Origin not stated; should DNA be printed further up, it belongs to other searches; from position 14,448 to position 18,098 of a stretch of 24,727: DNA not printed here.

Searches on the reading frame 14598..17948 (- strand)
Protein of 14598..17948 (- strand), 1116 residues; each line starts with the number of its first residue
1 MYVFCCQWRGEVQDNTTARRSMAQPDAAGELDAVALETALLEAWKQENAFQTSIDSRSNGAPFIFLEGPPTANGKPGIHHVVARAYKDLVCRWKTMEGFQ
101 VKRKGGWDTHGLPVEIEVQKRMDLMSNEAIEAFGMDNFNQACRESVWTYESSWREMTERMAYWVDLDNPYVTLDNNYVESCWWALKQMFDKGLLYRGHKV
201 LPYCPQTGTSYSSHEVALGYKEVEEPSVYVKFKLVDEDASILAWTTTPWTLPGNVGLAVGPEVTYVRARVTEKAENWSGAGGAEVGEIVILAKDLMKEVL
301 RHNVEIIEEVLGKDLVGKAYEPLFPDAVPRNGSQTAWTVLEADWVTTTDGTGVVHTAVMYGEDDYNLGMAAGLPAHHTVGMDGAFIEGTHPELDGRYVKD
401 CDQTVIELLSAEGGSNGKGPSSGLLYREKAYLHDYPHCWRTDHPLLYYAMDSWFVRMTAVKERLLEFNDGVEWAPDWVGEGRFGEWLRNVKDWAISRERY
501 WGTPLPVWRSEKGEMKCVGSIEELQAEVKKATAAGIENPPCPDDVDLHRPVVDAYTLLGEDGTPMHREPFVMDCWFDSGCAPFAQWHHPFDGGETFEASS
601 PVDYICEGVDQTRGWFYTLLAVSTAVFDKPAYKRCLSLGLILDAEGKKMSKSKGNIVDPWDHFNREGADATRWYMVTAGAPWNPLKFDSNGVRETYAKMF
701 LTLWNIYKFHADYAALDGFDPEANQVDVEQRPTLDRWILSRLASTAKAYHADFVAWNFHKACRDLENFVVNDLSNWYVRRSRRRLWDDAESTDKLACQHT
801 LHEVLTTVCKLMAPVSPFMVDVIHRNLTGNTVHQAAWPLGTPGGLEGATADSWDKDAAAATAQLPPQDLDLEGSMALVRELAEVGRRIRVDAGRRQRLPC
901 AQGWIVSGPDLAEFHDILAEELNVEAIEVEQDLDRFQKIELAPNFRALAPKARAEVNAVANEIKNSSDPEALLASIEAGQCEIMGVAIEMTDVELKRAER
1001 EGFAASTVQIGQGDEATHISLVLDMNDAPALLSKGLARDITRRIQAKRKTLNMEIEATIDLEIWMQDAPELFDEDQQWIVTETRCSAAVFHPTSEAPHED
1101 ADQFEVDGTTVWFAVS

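Call 48: search_protein_families(library=pfam, proteins=[window:14598-17948:-], max_evalue=0.001)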
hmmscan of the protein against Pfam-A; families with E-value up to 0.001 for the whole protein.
window:14598-17948:- (1116 aa): 4 families
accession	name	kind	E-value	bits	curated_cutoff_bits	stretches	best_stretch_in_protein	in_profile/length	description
PF00133.28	tRNA-synt_1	-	3.5e-117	392.1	22.7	1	40-678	2-405/414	tRNA synthetases class I (I, L, M and V)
PF08264.19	Anticodon_1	-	2.8e-27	95.8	25.1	1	735-899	1-143/148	Anticodon-binding domain of tRNA ligase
PF19302.4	DUF5915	-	4.9e-18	65.8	27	1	916-1115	2-192/195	Domain of unknown function (DUF5915)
PF09334.17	tRNA-synt_1g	-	1.9e-13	50.4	20.1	0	642-692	321-371/391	tRNA synthetases class I (M)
